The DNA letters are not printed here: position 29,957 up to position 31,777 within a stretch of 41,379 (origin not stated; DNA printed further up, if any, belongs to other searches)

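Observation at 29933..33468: Translationally coupled pair of uncharacterised GT-C-like membrane proteins inserted between lptFG and pepA-holC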

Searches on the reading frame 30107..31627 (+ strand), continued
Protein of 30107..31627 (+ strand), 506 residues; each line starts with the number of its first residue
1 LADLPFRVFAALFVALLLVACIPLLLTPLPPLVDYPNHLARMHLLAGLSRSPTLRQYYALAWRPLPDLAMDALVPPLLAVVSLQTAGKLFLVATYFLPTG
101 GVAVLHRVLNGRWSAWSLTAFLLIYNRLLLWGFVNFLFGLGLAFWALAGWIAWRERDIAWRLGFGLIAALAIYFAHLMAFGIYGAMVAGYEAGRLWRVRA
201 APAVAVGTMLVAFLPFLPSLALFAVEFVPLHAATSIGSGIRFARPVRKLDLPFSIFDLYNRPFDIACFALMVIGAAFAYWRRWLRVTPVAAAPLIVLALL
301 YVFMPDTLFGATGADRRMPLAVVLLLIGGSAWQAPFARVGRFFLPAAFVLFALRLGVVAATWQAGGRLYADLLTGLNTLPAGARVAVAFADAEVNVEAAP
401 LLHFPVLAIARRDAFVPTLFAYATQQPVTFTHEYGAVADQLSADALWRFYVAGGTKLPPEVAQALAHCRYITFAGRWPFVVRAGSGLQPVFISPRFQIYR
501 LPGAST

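Call 66: search_protein_families(library=ncbifam, proteins=[L044:11237-12331:+, L051:11574-12653:+, L062:11328-12791:-, L079:9476-10408:+], max_evalue=0.001)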
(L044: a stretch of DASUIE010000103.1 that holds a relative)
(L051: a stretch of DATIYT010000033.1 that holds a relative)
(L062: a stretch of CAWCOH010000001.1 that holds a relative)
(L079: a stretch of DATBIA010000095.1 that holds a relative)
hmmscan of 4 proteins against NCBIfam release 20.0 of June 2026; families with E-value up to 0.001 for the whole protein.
L044:11237-12331:+ (364 aa): 15 families
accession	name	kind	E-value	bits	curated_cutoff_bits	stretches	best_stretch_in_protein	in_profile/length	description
NF047588.1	GlcsyltransPgfSStrep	equivalog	8.1e-19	67.9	500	1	8-176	3-168/308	glycosyltransferase PgfS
TIGR04182.1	glyco_TIGR04182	equivalog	1.3e-15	57.6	325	1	7-265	1-251/293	S-layer glycoprotein N-glycosyltransferase AglJ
NF007986.1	PRK10714.1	equivalog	6e-12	45.2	529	1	8-281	8-273/316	undecaprenyl-phosphate 4-deoxy-4-formamido-L-arabinose transferase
TIGR03937.1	PgaC_IcaA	equivalog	1.3e-10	40.8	422.3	1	6-113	45-151/407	poly-beta-1,6-N-acetyl-D-glucosamine synthase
NF058614.1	PPMAGASynPpgS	equivalog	1.9e-10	40.5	370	1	9-184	3-174/226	polyprenyl-phospho-N-acetylgalactosaminyl synthase PpgS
TIGR03965.1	mycofact_glyco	equivalog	2.7e-09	36.4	280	1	6-136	74-203/467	mycofactocin biosynthesis glycosyltransferase MftF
NF041875.1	EPS_EpsD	equivalog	3.2e-09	36.7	370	1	8-119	1-111/325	exopolysaccharide biosynthesis glycosyltransferase EpsD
NF038302.1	EPS_HpsE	equivalog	4.9e-09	35.6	300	1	7-99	2-98/307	hormogonium polysaccharide biosynthesis glycosyltransferase HpsE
NF047683.1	TeichurnBiosyTuaG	equivalog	3.1e-08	33.6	400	1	1-111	1-110/252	teichuronic acid biosynthesis protein TuaG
NF045692.1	OglycostaseCruG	equivalog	4.3e-07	29.2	600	1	8-120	43-160/386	2'-O-glycosyltransferase CruG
TIGR03469.1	HpnB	hypoth_equivalog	7.9e-07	28.4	379.25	1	6-120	44-168/386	hopene-associated glycosyltransferase HpnB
NF010496.0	PRK13915.1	equivalog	1.5e-06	27.6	262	1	8-112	33-142/307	glucosyl-3-phosphoglycerate synthase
TIGR04283.1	glyco_like_mftF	equivalog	6.6e-06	25.9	182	1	8-58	1-50/221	TIGR04283 family arsenosugar biosynthesis glycosyltransferase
NF007482.0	PRK10073.1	equivalog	1.2e-05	24.5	423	1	6-112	6-106/334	glycosyltransferase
NF050050.1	ProtGlycPglI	equivalog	1.3e-05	24.8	500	1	6-117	2-113/306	GalNAc(5)-diNAcBac-PP-undecaprenol beta-1,3-glucosyltransferase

L051:11574-12653:+ (360 aa): 15 families
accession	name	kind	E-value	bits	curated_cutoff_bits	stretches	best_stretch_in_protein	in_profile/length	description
NF047588.1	GlcsyltransPgfSStrep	equivalog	3.9e-13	49.3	500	1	3-172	3-169/308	glycosyltransferase PgfS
TIGR04182.1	glyco_TIGR04182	equivalog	6.3e-12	45.5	325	1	3-240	2-229/293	S-layer glycoprotein N-glycosyltransferase AglJ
NF041875.1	EPS_EpsD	equivalog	8.7e-11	41.8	370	1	3-118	1-115/325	exopolysaccharide biosynthesis glycosyltransferase EpsD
NF058614.1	PPMAGASynPpgS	equivalog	1.3e-10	41.1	370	1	5-178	4-173/226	polyprenyl-phospho-N-acetylgalactosaminyl synthase PpgS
TIGR03937.1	PgaC_IcaA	equivalog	2.2e-10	40.1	422.3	1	2-111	46-154/407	poly-beta-1,6-N-acetyl-D-glucosamine synthase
NF045692.1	OglycostaseCruG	equivalog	2.9e-10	39.6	600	1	3-116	43-161/386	2'-O-glycosyltransferase CruG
NF047683.1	TeichurnBiosyTuaG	equivalog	5.4e-09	36.1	400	1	1-108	6-112/252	teichuronic acid biosynthesis protein TuaG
TIGR04283.1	glyco_like_mftF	equivalog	3e-08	33.5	182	1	3-107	1-97/221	TIGR04283 family arsenosugar biosynthesis glycosyltransferase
TIGR03965.1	mycofact_glyco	equivalog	4.5e-08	32.4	280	1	2-114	75-186/467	mycofactocin biosynthesis glycosyltransferase MftF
NF007986.1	PRK10714.1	equivalog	5.5e-07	28.9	529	1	3-279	8-275/316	undecaprenyl-phosphate 4-deoxy-4-formamido-L-arabinose transferase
NF007482.0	PRK10073.1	equivalog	6.9e-07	28.6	423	1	2-115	7-118/334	glycosyltransferase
TIGR03469.1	HpnB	hypoth_equivalog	1.9e-06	27.2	379.25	1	1-115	44-168/386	hopene-associated glycosyltransferase HpnB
NF010496.0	PRK13915.1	equivalog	2.2e-06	27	262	1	3-106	33-141/307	glucosyl-3-phosphoglycerate synthase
NF053739.1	GlytfEpsEBac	equivalog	7.4e-06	25.1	450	1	3-168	3-162/265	glycosyltransferase EpsE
NF038302.1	EPS_HpsE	equivalog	0.00054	19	300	1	2-97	2-101/307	hormogonium polysaccharide biosynthesis glycosyltransferase HpsE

L062:11328-12791:- (487 aa): 6 families
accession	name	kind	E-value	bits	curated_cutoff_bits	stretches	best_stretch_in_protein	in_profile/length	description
TIGR02193.1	heptsyl_trn_I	equivalog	1.1e-20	74.1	185.3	1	164-467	1-318/320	lipopolysaccharide heptosyltransferase I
TIGR02195.1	heptsyl_trn_II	equivalog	6.6e-18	64.9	134.6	1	325-447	174-299/339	lipopolysaccharide heptosyltransferase II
NF008162.0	PRK10916.1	equivalog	1.5e-10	40.8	569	1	331-447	186-304/348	ADP-heptose--LPS heptosyltransferase RfaF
NF008204.0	PRK10964.1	equivalog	3.6e-07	29.6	437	1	338-467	189-318/322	lipopolysaccharide heptosyltransferase RfaC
NF007742.0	PRK10422.1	equivalog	9e-05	21.4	467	1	376-431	233-290/352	lipopolysaccharide core heptosyltransferase RfaQ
TIGR02201.1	heptsyl_trn_III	equivalog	0.00031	19.9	170.2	1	372-431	227-288/344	putative lipopolysaccharide heptosyltransferase III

L079:9476-10408:+ (310 aa): 11 families
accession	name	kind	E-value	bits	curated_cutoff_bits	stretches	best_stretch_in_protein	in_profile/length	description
NF008977.0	PRK12324.1-2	equivalog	6.2e-82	275.3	234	1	26-307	5-286/297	decaprenyl-phosphate phosphoribosyltransferase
NF008978.0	PRK12324.1-4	equivalog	1.7e-67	227.7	207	1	14-305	23-316/322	decaprenyl-phosphate phosphoribosyltransferase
NF006088.0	PRK08238.1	equivalog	2e-55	188.3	351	1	21-302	190-474/482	UbiA family prenyltransferase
NF008976.0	PRK12324.1-1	equivalog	8.5e-47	160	474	1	18-305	13-300/306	decaprenyl-phosphate phosphoribosyltransferase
NF009523.0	PRK12884.1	equivalog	6.8e-13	48.4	269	1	30-196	11-171/279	prenyltransferase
NF035940.1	prenyl_rel_EboC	equivalog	1.4e-11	44.3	250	1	52-155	34-134/292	UbiA-like protein EboC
NF009521.0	PRK12882.1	equivalog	3.3e-08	33.1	296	1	25-195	7-173/280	geranylgeranylglycerol-phosphate geranylgeranyltransferase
NF045897.1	SCO3242_trans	equivalog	1.1e-07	31.7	260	1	61-179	35-144/287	SCO3242 family prenyltransferase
TIGR01473.1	cyoE_ctaB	equivalog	5.8e-06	26.3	210.3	1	61-157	38-136/281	heme o synthase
TIGR01474.1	ubiA_proteo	equivalog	7.7e-05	22.3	275.45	1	23-178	13-160/282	4-hydroxybenzoate octaprenyltransferase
NF009522.0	PRK12883.1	equivalog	0.0001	21.9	353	1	30-198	10-176/279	geranylgeranylglycerol-phosphate geranylgeranyltransferase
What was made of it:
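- These synthases resemble ArnC, AglJ, PpgS and PgfS, though below the curated cut-offs (call 66).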

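Call 72: fold_search(model_id=the predicted structure, library=viral)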
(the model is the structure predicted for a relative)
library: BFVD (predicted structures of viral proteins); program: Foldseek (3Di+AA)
matches with E <= 10: 125; with E <= 0.001: 0
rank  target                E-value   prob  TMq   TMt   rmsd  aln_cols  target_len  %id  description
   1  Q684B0                3.2e-03  1.00  0.43  0.39  10.8       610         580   11  (no name in the UniProt tables at hand)
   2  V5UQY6                2.5e-02  0.99  0.38  0.41   8.9       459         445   12  Uncharacterized protein [Oenococcus phage phiS13]
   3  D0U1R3                1.3e-01  0.16  0.12  0.17  23.8       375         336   14  Membrane protein G74 [Wood mouse herpesvirus]
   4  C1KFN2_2              4.2e-01  0.11  0.11  0.05  35.0       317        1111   12  Putative tail fibre protein [Lactobacillus phage Lb338-1]
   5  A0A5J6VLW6            5.2e-01  0.13  0.16  0.21  18.5       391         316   11  Uncharacterized protein [Megaviridae environmental sample]
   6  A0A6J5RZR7            5.2e-01  0.07  0.09  0.11  36.8       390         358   16  Uncharacterized protein [uncultured Caudovirales phage]
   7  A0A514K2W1            5.7e-01  0.80  0.37  0.52   7.3       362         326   11  Uncharacterized protein [Nitrosopumilus spindle-shaped virus]
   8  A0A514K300            7.8e-01  0.54  0.25  0.34   9.1       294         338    8  Uncharacterized protein [Nitrosopumilus spindle-shaped virus 1]
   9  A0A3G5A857            7.8e-01  0.07  0.12  0.14  22.9       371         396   12  G-protein coupled receptors family 1 profile domain-containing protein [Hyperionvirus sp.]
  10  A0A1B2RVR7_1          7.8e-01  0.06  0.10  0.07  27.2       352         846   10  Polyprotein (Fragment) [Alber virus]
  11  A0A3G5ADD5            8.2e-01  0.07  0.11  0.14  18.6       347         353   11  Uncharacterized protein [Hyperionvirus sp.]
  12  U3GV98                8.9e-01  0.07  0.10  0.15  22.0       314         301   11  G-protein coupled receptor [Suid betaherpesvirus 2]
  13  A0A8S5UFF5            8.9e-01  0.04  0.09  0.07  21.4       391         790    9  Uncharacterized protein [Myoviridae sp. ctcyQ27]
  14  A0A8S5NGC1            9.3e-01  0.06  0.12  0.07  21.7       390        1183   13  Tail tape measure (Fragment) [Siphoviridae sp. ctxOE3]
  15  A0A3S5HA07            1.0e+00  0.06  0.10  0.13  18.5       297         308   10  BRRF1 [Vombatid gammaherpesvirus 1]
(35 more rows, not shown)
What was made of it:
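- Tried and rejected: Foldseek against viral structures (BFVD) was uninformative (call 72).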

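Call 75: search_protein_families(library=pfam, proteins=[L057:3944-4936:+, L057:4946-5692:+, L057:5689-6687:-, L057:9960-11750:-, L057:11754-13214:-, L061:4793-5812:+, L061:5825-6604:+, L061:9647-11395:+, L063:9473-10534:+, L033:6835-7881:-], max_evalue=0.001)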
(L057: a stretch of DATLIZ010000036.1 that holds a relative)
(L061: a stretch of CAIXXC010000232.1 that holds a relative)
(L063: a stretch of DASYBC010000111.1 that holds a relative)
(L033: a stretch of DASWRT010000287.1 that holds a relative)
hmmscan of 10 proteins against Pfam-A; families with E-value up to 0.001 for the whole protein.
L057:3944-4936:+ (330 aa): 2 families
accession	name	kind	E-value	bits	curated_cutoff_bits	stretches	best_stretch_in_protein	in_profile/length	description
PF05544.16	Pro_racemase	-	2.7e-90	303.2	27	1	8-320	2-325/325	Proline racemase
PF02567.21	PhzC-PhzF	-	0.00089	19.3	27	0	88-127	66-105/281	Phenazine biosynthesis-like protein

L057:4946-5692:+ (248 aa): 1 family
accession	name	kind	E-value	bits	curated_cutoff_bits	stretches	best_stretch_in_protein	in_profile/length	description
PF01738.24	DLH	-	6.4e-27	95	21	1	23-245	4-215/217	Dienelactone hydrolase family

L057:5689-6687:- (332 aa): 1 family
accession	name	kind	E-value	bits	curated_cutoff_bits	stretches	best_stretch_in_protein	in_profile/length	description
PF20340.3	DUF6635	-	1.1e-48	166.1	27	2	164-331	109-272/272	Family of unknown function (DUF6635)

L057:9960-11750:- (596 aa): 6 families
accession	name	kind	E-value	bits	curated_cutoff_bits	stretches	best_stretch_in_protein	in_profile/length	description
PF00441.29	Acyl-CoA_dh_1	-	8.9e-26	91.3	22.4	1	283-448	1-144/150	Acyl-CoA dehydrogenase, C-terminal domain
PF12806.12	Acyl-CoA_dh_C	-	1.4e-23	83.8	30.3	1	482-591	12-123/124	Acetyl-CoA dehydrogenase C-terminal like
PF02770.24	Acyl-CoA_dh_M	-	8.6e-13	48.7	33.3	1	162-264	2-90/97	Acyl-CoA dehydrogenase, middle domain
PF02771.21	Acyl-CoA_dh_N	-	1.2e-10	42.2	22.9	1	41-157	7-113/113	Acyl-CoA dehydrogenase, N-terminal domain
PF22924.1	ACOX_C_alpha1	-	4.7e-07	30.2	27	1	292-444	3-159/169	Acyl-CoA oxidase, C-alpha1 domain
PF08028.16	Acyl-CoA_dh_2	-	1.2e-06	29.3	22.7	1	306-442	9-133/134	Acyl-CoA dehydrogenase, C-terminal domain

L057:11754-13214:- (486 aa): 2 families
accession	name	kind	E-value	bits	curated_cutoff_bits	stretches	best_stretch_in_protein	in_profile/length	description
PF02913.24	FAD-oxidase_C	-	2.5e-50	171.9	21.2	1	230-479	3-248/248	FAD linked oxidases, C-terminal domain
PF01565.28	FAD_binding_4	-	2.5e-37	128.1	26.4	1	52-189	2-136/139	FAD binding domain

L061:4793-5812:+ (339 aa): 1 family
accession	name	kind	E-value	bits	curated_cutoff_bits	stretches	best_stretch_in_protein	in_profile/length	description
PF04168.17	Alpha-E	-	8.5e-86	288.7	20.8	1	5-314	1-294/294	A predicted alpha-helical domain with a conserved ER motif.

L061:5825-6604:+ (259 aa): 2 families
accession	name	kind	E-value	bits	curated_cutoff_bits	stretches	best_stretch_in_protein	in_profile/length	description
PF04377.21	ATE_C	-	3.9e-34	118.3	25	1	127-248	2-121/122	Arginine-tRNA-protein transferase, C terminus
PF04376.19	ATE_N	-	2e-20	73.2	27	1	18-106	1-72/72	Arginine-tRNA-protein transferase, N terminus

L061:9647-11395:+ (582 aa): 2 families
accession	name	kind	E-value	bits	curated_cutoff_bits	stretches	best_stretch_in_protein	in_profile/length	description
PF01103.29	Omp85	-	1.4e-48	166.6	24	1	291-582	1-325/325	Omp85 superfamily domain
PF07244.20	POTRA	-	9.5e-11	42.7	21.3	0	191-264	2-79/79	Surface antigen variable number repeat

L063:9473-10534:+ (353 aa): 1 family
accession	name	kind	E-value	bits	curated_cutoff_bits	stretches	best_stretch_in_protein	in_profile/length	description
PF03773.19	ArsP_1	-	1e-16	61.4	32.3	1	82-344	12-288/294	Predicted permease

L033:6835-7881:- (348 aa): 1 family
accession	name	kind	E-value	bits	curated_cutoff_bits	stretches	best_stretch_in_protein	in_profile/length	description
PF05239.21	PRC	-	4.6e-11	43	21.2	2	246-315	6-73/78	PRC-barrel domain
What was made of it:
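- Tried and rejected: I looked for sugar-nucleotide biosynthesis genes next to GT2GtrA-A modules to identify the sugar and found none (call 75).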
